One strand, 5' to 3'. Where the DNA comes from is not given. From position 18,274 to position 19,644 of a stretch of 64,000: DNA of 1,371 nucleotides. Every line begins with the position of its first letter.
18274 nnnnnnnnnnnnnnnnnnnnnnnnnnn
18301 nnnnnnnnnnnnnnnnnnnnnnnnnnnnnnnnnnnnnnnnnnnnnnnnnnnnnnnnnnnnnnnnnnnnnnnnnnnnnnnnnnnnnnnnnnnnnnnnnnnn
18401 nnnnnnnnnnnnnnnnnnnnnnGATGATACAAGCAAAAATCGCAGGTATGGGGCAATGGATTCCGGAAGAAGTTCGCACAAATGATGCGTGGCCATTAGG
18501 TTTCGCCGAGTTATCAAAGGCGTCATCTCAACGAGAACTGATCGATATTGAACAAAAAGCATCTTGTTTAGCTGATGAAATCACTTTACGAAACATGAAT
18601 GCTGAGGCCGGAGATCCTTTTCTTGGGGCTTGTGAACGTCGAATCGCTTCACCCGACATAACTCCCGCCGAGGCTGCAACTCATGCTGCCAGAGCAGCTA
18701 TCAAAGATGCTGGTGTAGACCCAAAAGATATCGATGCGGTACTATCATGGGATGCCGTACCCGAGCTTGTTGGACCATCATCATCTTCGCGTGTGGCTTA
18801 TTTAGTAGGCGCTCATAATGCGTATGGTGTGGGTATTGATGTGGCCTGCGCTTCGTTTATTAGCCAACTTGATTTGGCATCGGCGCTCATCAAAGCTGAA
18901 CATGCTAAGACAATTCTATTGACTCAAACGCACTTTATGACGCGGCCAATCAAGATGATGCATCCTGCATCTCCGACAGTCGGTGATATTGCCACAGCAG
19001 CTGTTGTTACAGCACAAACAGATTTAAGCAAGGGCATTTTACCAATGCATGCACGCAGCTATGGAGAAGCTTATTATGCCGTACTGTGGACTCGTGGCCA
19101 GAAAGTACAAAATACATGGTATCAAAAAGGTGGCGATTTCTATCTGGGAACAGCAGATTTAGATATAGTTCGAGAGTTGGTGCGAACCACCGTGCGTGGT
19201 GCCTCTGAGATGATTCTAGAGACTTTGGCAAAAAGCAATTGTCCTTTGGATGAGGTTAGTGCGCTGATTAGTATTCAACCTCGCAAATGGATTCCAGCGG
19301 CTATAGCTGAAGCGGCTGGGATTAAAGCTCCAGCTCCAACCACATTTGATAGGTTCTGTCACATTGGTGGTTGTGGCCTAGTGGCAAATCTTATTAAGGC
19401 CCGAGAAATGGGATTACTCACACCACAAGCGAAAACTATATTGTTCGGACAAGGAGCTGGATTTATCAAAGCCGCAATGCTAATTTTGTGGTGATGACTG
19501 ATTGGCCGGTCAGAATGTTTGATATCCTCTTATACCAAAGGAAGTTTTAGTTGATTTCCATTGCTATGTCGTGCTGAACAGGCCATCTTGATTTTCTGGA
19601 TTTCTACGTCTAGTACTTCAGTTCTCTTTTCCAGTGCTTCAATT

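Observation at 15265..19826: Strand-switched island carrying a ThDP-dependent enzyme and a KAS-III-like condensing enzyme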

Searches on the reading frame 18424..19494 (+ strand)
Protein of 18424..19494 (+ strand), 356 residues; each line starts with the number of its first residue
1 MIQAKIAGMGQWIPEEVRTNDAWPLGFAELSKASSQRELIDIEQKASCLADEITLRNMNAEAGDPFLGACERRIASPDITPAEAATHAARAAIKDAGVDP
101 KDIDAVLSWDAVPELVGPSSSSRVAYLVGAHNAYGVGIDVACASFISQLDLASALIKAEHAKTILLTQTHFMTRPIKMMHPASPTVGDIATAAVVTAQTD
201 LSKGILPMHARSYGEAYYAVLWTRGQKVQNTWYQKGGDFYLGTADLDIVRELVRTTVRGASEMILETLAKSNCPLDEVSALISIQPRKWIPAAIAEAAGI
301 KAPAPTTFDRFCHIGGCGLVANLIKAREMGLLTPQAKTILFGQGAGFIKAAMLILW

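Call 3: search_protein_families(library=pfam, proteins=[window:18424-19494:+], max_evalue=0.01)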
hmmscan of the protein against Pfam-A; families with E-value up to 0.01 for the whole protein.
window:18424-19494:+ (356 aa): 5 families
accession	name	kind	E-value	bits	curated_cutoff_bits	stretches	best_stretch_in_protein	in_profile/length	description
PF08545.16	ACP_syn_III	-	4.7e-09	36.5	24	1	138-214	3-80/80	3-Oxoacyl-[acyl-carrier-protein (ACP)] synthase III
PF08541.16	ACP_syn_III_C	-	1.3e-06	28.9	26.6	1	268-356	1-90/90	3-Oxoacyl-[acyl-carrier-protein (ACP)] synthase III C terminal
PF00108.29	Thiolase_N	-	9.6e-05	22.3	26.4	1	78-175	20-118/260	Thiolase, N-terminal domain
PF22691.2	Thiolase_C_1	-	0.00025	21.2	28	1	76-112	12-47/144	Thiolase C-terminal domain-like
PF07451.17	SpoVAD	-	0.0011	18.3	22.1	1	86-174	56-139/329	Stage V sporulation protein AD (SpoVAD)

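Call 4: search_protein_families(library=ncbifam, proteins=[window:18424-19494:+], max_evalue=0.01)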
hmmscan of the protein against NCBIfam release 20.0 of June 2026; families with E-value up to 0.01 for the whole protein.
window:18424-19494:+ (356 aa): 17 families
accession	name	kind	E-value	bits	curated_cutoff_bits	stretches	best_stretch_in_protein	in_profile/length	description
NF006829.0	PRK09352.1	subfamily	9.5e-30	103.7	249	1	68-356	40-321/322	beta-ketoacyl-ACP synthase 3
TIGR00747.1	fabH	subfamily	1e-25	90.5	292.1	1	68-355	38-321/322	beta-ketoacyl-ACP synthase III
NF005308.0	PRK06840.1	equivalog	8.4e-22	77.6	315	1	67-356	39-335/339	3-oxoacyl-ACP synthase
NF004623.0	PRK05963.1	equivalog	2.5e-17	63.2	437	1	68-351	41-323/328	beta-ketoacyl-ACP synthase III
NF005541.0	PRK07204.1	equivalog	3.5e-12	46.4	402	1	72-353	44-326/329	beta-ketoacyl-ACP synthase III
NF006720.0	PRK09258.1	equivalog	4.4e-12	45.9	285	1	66-356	46-338/338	3-oxoacyl-ACP synthase III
NF005703.0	PRK07515.1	equivalog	3.9e-10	39.2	304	1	81-200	96-215/373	beta-ketoacyl-ACP synthase III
NF009519.0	PRK12880.1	equivalog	5.8e-06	25.8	436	1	45-201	29-180/353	beta-ketoacyl-ACP synthase III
NF004811.0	PRK06158.1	subfamily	2.1e-05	23.7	421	1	75-167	22-110/384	acetyl-CoA acetyltransferase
NF003274.0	PRK04262.1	equivalog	3.8e-05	22.9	244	1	60-165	30-136/347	hydroxymethylglutaryl-CoA synthase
NF004715.0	PRK06059.1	equivalog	0.00024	20.2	424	1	83-169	25-112/399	lipid-transfer protein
NF006160.0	PRK08304.1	subfamily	0.00084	18.1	402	1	86-173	61-143/337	stage V sporulation protein AD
TIGR00748.1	HMG_CoA_syn_Arc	equivalog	0.0009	18.6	353.35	1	70-161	39-131/345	hydroxymethylglutaryl-CoA synthase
NF009069.0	PRK12404.1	subfamily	0.0026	16.7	442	1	87-168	60-135/338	stage V sporulation protein AD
NF005892.0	PRK07855.1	subfamily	0.0038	16.1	469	0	84-109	29-54/390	lipid-transfer protein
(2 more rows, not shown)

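Call 7: search_dna_similar(query=window:18424-19494:+, collection=phages, mode=protein, max_rows=20)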
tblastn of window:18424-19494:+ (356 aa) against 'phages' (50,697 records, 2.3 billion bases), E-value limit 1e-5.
Records with a match: 3; places in all: 3; records where one place covers at least 80% of the query: 2.
Best place of each record, by identity: <60% 3.
By first word of the organism name: Listeria 2; Bacteriophage 1.
By host as written in the record: Listeria monocytogenes 2; - 1.
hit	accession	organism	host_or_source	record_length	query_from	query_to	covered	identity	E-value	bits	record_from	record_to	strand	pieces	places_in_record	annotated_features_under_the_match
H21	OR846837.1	Listeria phage LM 4-11-1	Listeria monocytogenes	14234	2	356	100%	23.0%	4e-8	61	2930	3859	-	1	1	record has no annotation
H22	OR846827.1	Listeria phage LM 4-11-1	Listeria monocytogenes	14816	2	356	100%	23.0%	4e-8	61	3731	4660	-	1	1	record has no annotation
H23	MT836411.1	Bacteriophage sp.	human fecal samples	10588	2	215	60%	27.6%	3e-7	58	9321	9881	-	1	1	record has no annotation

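Call 9: search_protein_families(library=phrogs, proteins=[window:18424-19494:+], max_evalue=0.001)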
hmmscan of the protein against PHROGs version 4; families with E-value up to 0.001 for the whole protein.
window:18424-19494:+ (356 aa): 0 families

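Call 10: find_homologous_proteins(query=window:18424-19494:+)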
Query window:18424-19494:+ (356 aa): 49 proteins with E <= 0.001 among 8000 candidates.
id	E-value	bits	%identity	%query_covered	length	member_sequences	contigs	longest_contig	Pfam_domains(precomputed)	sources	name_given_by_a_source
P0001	2.9e-233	791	100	100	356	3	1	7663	PF08545.17,PF08541.17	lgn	-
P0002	1.8e-152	526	65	100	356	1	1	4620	PF08545.17,PF08541.17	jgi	jgi:3-oxoacyl-[acyl-carrier-protein] synthase-3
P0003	3.0e-145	502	64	99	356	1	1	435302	PF08545.17,PF08541.17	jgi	jgi:3-oxoacyl-[acyl-carrier-protein] synthase III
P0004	3.7e-111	390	52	99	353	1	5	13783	PF08545.17,PF08541.17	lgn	-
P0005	2.5e-108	381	49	100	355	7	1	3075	PF08545.17,PF08541.17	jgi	jgi:3-oxoacyl-[acyl-carrier-protein] synthase-3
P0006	9.9e-108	379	48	100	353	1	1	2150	PF08545.17,PF08541.17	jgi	jgi:3-oxoacyl-[acyl-carrier-protein] synthase-3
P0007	1.3e-92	329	44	100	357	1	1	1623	PF08545.17,PF08541.17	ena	-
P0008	5.9e-91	324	46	99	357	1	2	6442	PF08545.17,PF08541.17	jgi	jgi:3-oxoacyl-[acyl-carrier-protein] synthase-3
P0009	5.5e-85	304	45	100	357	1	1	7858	PF08545.17,PF00108.30,PF08541.17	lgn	-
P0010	1.1e-82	296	46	88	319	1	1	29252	PF08545.17,PF08541.17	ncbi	-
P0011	5.1e-80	288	42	100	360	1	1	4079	PF08545.17,PF08541.17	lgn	-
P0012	2.9e-76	275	42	99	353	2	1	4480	PF08545.17,PF08541.17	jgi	jgi:3-oxoacyl-[acyl-carrier-protein] synthase III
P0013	7.5e-71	257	41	100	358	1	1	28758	PF08545.17,PF08541.17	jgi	jgi:3-oxoacyl-[acyl-carrier-protein] synthase-3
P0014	3.4e-60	222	36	100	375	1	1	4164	PF08545.17,PF08541.17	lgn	-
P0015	2.7e-58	216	37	100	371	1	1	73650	PF08545.17,PF08541.17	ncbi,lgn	-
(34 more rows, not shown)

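Call 13: find_encoding_contigs(protein=P0003, flank=10000, max_places=3)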
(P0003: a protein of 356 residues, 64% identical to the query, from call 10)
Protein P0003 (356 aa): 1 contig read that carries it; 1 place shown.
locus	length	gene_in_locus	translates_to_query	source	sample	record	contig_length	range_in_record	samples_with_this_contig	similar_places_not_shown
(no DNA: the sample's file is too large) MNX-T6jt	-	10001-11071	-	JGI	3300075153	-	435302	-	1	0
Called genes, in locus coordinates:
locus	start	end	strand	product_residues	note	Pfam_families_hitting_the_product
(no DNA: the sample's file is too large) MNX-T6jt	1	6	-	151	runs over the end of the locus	-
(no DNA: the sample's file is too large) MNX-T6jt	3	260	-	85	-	PF14573:PP-binding_2 (weak), PF00550:PP-binding (weak)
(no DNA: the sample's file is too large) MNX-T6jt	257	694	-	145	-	-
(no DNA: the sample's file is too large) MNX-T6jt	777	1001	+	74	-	PF01176:eIF-1a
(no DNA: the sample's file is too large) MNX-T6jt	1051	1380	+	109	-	-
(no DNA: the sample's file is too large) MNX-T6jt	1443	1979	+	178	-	-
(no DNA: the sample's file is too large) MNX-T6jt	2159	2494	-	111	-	-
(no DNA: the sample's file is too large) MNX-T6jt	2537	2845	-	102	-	-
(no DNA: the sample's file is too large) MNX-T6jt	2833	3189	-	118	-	-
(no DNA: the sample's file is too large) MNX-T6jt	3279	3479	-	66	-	-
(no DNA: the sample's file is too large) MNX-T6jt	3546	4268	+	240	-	-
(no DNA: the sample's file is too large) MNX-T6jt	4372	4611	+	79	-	PF20274:cREC_REC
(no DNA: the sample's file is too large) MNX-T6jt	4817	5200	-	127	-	-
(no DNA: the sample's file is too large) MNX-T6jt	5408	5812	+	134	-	-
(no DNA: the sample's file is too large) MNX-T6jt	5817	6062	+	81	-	-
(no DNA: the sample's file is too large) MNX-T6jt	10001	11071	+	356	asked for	PF08545:ACP_syn_III, PF08541:ACP_syn_III_C (weak)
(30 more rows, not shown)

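Call 17: search_solved_structures(query=window:18424-19494:+, max_evalue=0.001)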
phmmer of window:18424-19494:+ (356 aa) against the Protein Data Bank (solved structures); distinct sequences matched with E-value up to 0.001: 50.
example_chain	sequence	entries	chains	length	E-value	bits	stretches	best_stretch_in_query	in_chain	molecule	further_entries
2ebd_A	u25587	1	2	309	2e-15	60.3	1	68-207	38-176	3-oxoacyl-[acyl-carrier-protein] synthase 3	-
1mzj_A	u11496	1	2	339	1.3e-12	51.1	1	67-200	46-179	Beta-ketoacylsynthase III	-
4wzu_A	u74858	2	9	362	4.4e-12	49.3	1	68-356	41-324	3-oxoacyl-[acyl-carrier-protein] synthase 3 protein 2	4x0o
4nhd_A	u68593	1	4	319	4.2e-11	46.1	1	68-351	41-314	3-oxoacyl-[acyl-carrier-protein] synthase 3 protein 1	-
4x9k_A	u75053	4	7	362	9.1e-11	45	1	68-356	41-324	3-oxoacyl-[acyl-carrier-protein] synthase 3 protein 2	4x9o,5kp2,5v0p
2aj9_A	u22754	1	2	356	1.8e-10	44.1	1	67-219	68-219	3-oxoacyl-[acyl-carrier-protein] synthase III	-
1hzp_A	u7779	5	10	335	1.9e-10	44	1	68-219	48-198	3-OXOACYL-[ACYL-CARRIER-PROTEIN] SYNTHASE III | 3-oxoacyl-[acyl-carrier-protein] synthase 3 | Beta-ketoacyl-ACP synthase III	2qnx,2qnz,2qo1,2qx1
2ahb_A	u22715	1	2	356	2e-10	43.9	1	68-219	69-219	Beta- ketoacyl-ACP synthase III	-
2qny_A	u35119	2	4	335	2.1e-10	43.8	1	68-219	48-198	3-oxoacyl-[acyl-carrier-protein] synthase 3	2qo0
1m1m_A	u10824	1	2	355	2.4e-10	43.6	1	68-219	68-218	3-OXOACYL-[ACYL-CARRIER-PROTEIN] SYNTHASE III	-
6x7r_A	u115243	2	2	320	2.4e-10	43.6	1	68-354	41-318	3-oxoacyl-[acyl-carrier-protein] synthase 3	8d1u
4yuc_A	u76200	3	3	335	2.5e-10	43.6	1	71-215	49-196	CorB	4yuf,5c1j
1hn9_A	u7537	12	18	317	2.6e-10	43.5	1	68-354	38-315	BETA-KETOACYL-ACYL CARRIER PROTEIN SYNTHASE III | 3-oxoacyl-[acyl-carrier-protein] synthase III | 3-oxoacyl-[acyl-carrier-protein] synthase 3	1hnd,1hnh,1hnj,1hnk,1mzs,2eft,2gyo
8vd9_A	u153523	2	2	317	2.8e-10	43.4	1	68-214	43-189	Beta-ketoacyl-[acyl-carrier-protein] synthase III 1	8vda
9ka2_A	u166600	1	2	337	3.2e-10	43.2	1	68-354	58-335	Beta-ketoacyl-[acyl-carrier-protein] synthase III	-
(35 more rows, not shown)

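Call 27: find_related_loci(query=A2, collection=genome_contigs, flank=8000)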
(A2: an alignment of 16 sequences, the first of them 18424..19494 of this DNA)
Query A2 (356 aa) in genome_contigs; peptide patterns used: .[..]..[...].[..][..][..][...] (x = any residue, [..] = any of these).
85 stretches matched a pattern; 64 encode a relative of the query (tblastn E <= 1e-3); 64 distinct loci.
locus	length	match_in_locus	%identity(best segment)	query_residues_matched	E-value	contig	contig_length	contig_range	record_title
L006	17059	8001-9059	51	2-356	3e-119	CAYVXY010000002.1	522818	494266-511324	MAG TPA_asm: uncultured Polyangiaceae bacterium isolate SRP302447_co2_334 genome assembly, contig: NODE_29_length_522818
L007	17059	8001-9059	51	2-356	1e-110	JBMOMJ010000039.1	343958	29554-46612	MAG: Myxococcota bacterium isolate Betzabe_MAG047 MAG047_39, whole genome shotgun sequence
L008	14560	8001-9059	50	2-356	2e-108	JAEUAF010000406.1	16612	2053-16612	MAG: Sorangium sp. isolate bin s1 k127_1996583, whole genome shotgun sequence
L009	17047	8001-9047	48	4-354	8e-105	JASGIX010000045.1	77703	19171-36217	MAG: Polyangiaceae bacterium isolate 5N375 JMF-2111-06-0005.ont.bin.375_44, whole genome shotgun sequence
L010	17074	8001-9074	51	2-354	9e-99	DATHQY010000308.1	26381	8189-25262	MAG TPA_asm: Polyangiaceae bacterium isolate SMAG_U12751 k141_2558507, whole genome shotgun sequence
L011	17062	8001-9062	46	1-356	5e-98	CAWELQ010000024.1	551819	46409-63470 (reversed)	MAG: uncultured delta proteobacterium isolate MFD05684.bin.1.403 genome assembly, contig: contig_77897, whole genome sho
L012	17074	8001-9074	43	1-356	5e-95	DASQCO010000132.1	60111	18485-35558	MAG TPA_asm: Polyangiaceae bacterium isolate SMAG_U11701 k141_1557001, whole genome shotgun sequence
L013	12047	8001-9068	43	2-356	1e-93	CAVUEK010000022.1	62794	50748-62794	MAG: uncultured delta proteobacterium isolate MFD04944.bin.3.210 genome assembly, contig: contig_86761, whole genome sho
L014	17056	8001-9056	46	2-351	5e-93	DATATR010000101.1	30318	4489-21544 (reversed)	MAG TPA_asm: Polyangiaceae bacterium isolate SMAG_U5551 k141_2830448, whole genome shotgun sequence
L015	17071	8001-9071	42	2-356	2e-92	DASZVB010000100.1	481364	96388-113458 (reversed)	MAG TPA_asm: Polyangiaceae bacterium isolate SMAG_U6120 k141_158267, whole genome shotgun sequence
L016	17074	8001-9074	43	1-356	5e-92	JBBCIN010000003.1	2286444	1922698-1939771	MAG: Pseudomonadota bacterium isolate S7_metab_bin.80 s56.ctg000133l, whole genome shotgun sequence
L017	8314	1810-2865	46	2-351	3e-91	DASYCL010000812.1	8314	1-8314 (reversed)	MAG TPA_asm: Polyangiaceae bacterium isolate SMAG_U4932 k141_1136044, whole genome shotgun sequence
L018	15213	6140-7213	42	1-356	8e-91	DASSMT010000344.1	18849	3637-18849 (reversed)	MAG TPA_asm: Polyangiaceae bacterium isolate SMAG_U1205 k141_642904, whole genome shotgun sequence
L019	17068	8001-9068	44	2-354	1e-87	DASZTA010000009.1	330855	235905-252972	MAG TPA_asm: Polyangiaceae bacterium isolate SMAG_U6064 k141_716783, whole genome shotgun sequence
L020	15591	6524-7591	42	2-356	1e-87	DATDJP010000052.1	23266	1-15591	MAG TPA_asm: Polyangiaceae bacterium isolate SMAG_U333 k141_871818, whole genome shotgun sequence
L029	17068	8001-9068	41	1-354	3e-80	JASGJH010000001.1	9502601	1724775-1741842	MAG: Myxococcales bacterium isolate 5N416 JMF-2111-06-0005.ont.bin.416_0, whole genome shotgun sequence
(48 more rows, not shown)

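Call 28: find_related_loci(query=A2, collection=viral_contigs, flank=8000)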
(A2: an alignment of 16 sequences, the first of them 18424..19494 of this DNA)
Query A2 (356 aa) in viral_contigs; peptide patterns used: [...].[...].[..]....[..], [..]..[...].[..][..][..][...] (x = any residue, [..] = any of these).
44 stretches matched a pattern; 1 encode a relative of the query (tblastn E <= 1e-3); 1 distinct loci.
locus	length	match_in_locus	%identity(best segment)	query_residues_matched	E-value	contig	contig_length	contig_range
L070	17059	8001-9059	37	4-356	9e-76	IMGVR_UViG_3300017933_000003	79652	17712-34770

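Call 34: search_protein_representatives(protein=window:18424-19494:+)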
Query: 356 residues. Proteins with E-value up to 0.001 (for the whole library): 2245; up to 1e-10: 357; up to 1e-30: 44. The best 150 are listed.
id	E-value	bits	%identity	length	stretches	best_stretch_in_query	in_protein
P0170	9.0e-85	301.5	45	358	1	3-356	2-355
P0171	1.8e-82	293.9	40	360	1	3-356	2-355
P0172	1.0e-74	268.5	38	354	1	4-356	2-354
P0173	1.8e-74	267.7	40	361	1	3-356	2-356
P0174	3.1e-73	263.6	41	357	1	3-354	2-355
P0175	3.9e-70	253.4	36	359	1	3-356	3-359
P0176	3.8e-69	250.2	40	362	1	3-354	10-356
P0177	7.7e-69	249.1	39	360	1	2-356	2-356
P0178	1.2e-67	245.2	38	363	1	5-353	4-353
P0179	2.6e-66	240.8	38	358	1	2-352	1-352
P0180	1.5e-65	238.4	38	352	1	9-353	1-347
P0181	2.0e-65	237.9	41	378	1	6-351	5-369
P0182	4.4e-65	236.8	41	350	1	3-354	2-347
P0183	1.2e-62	228.8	37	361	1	5-353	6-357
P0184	1.5e-62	228.4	38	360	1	4-354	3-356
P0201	1.3e-36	143.2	31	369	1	4-356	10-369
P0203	7.3e-35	137.4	29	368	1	6-352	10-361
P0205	2.3e-33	132.5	31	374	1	6-356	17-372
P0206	3.1e-33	132.1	31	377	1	8-356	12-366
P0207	3.5e-33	131.9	29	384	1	6-356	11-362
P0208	1.5e-32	129.8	28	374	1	6-356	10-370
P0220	8.3e-29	117.5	30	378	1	6-356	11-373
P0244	9.1e-26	107.5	28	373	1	6-356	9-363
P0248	4.1e-25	105.4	27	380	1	6-356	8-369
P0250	9.0e-25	104.3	28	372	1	5-356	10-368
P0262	2.4e-23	99.6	28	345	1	4-351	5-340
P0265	3.2e-23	99.2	28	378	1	8-356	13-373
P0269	8.4e-23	97.8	27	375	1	5-349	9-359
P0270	9.5e-23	97.6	33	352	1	64-356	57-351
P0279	3.4e-22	95.8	27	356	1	6-356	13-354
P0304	6.2e-21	91.6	29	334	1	57-341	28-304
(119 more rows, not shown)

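Call 35: predict_structure(alignment_id=A3)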
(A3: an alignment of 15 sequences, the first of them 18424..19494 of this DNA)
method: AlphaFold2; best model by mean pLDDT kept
length: 356 residues; sequences in the alignment: 15
mean_pLDDT: 89.8   pTM: 0.91
mean pLDDT of the five models: 89.8, 89.5, 88.6, 88.3, 85.3
residues with pLDDT >= 90: 236; 70-90: 92; 50-70: 28; < 50: 0
segments of 3 or more residues with pLDDT < 50: none
pLDDT, mean of each block of 10 residues (from residue 1): 96 97 89 69 77 91 88 93 97 98 96 77 95 86 93 97 97 85 91 97 94 83 61 61 81 89 97 97 94 98 96 95 98 96 88 98
secondary structure, 60 per line:
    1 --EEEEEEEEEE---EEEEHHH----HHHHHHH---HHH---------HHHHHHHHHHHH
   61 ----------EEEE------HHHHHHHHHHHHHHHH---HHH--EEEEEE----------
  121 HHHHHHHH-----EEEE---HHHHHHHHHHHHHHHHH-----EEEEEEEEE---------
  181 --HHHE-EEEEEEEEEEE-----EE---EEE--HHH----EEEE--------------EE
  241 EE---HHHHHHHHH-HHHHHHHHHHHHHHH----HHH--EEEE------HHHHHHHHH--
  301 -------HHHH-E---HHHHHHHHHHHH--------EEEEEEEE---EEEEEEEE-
elements in order: E3-12 E16-19 H27-33 H49-60 E71-74 H81-96 E105-110 H121-128 E134-137 H141-157 E163-171 E188-198 E209-211 E221-224 E239-242 H246-254 H256-270 E280-283 H290-298 H308-311 H317-328 E337-344 E348-355

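Call 38: fold_search(model_id=the predicted structure, library=pdb)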
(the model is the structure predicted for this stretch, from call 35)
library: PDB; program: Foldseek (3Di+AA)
matches with E <= 10: 1400; with E <= 0.001: 1060
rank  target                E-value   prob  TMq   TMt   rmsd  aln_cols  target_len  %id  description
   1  6x7r                  9.5e-29  1.00  0.79  0.87   3.7       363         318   22  E. coli beta-ketoacyl-[acyl carrier protein] synthase III (FabH) in complex with oxa(dethia)-coenzyme A (released 2021-06-02)
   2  4ylt                  2.1e-28  1.00  0.77  0.88   4.3       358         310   22  Crystal structure of beta-ketoacyl-ACP synthase III (FabH) from Yersinia pestis (released 2015-04-08)
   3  9ka5                  3.1e-28  1.00  0.79  0.88   4.3       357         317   22  Crystal structure of beta-ketoacyl-ACP synthase FabH C112Q from E. coli (released 2025-09-10)
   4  9ka6_A                3.5e-28  1.00  0.79  0.88   4.4       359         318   22  Crystal structure of beta-ketoacyl-ACP synthase FabH C112Q in complex with acyl-ACP from E. coli (released 2025-09-10)
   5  3h76_A                4.2e-28  1.00  0.77  0.83   4.5       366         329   21  Crystal structure of PqsD, a key enzyme in Pseudomonas aeruginosa quinolone signal biosynthesis pathway (released 2009-09-15)
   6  4nhd_A                6.2e-28  1.00  0.78  0.87   4.8       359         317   23  Crystal structure of beta-ketoacyl-ACP synthase III (FabH) from Vibrio Cholerae in complex with Coenzyme A (released 2013-12-25)
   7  4x9k                  8.0e-28  1.00  0.80  0.79   4.2       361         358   22  Beta-ketoacyl-acyl carrier protein synthase III-2 (FabH2)(C113A) from Vibrio cholerae (released 2014-12-24)
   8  4nhd_D                9.1e-28  1.00  0.78  0.87   4.8       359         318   23  Crystal structure of beta-ketoacyl-ACP synthase III (FabH) from Vibrio Cholerae in complex with Coenzyme A (released 2013-12-25)
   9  3il3                  9.8e-28  1.00  0.77  0.86   4.3       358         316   22  Structure of Haemophilus influenzae FabH (released 2009-08-25)
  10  2ebd_A                1.1e-27  1.00  0.77  0.89   3.5       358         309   23  Crystal structure of 3-oxoacyl-[acyl-carrier-protein] synthase III from Aquifex aeolicus VF5 (released 2007-08-14)
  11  1hn9_A                1.2e-27  1.00  0.78  0.88   4.2       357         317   23  CRYSTAL STRUCTURE OF BETA-KETOACYL-ACP SYNTHASE III (released 2000-12-27)
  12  4dfe_A                1.7e-27  1.00  0.79  0.87   4.5       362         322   21  Crystal structure of 3-oxoacyl-[acyl-carrier-protein] synthase III from Burkholderia xenovorans (released 2012-02-08)
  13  4wzu                  4.0e-27  1.00  0.81  0.80   3.7       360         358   21  Crystal structure of beta-ketoacyl-(acyl carrier protein) synthase III-2 (FabH2) from Vibrio cholerae (released 2014-12-03)
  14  1ebl_A                4.0e-27  1.00  0.79  0.88   4.0       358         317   23  THE 1.8 A CRYSTAL STRUCTURE AND ACTIVE SITE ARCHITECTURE OF BETA-KETOACYL-[ACYL CARRIER PROTEIN] SYNTHASE III (FABH) F (released 2000-02-11)
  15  8vd9                  5.2e-27  1.00  0.78  0.89   3.2       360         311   22  Crystal structure of Bacillus subtilis FabHA, beta-ketoacyl carrier protein synthase III (released 2024-02-14)
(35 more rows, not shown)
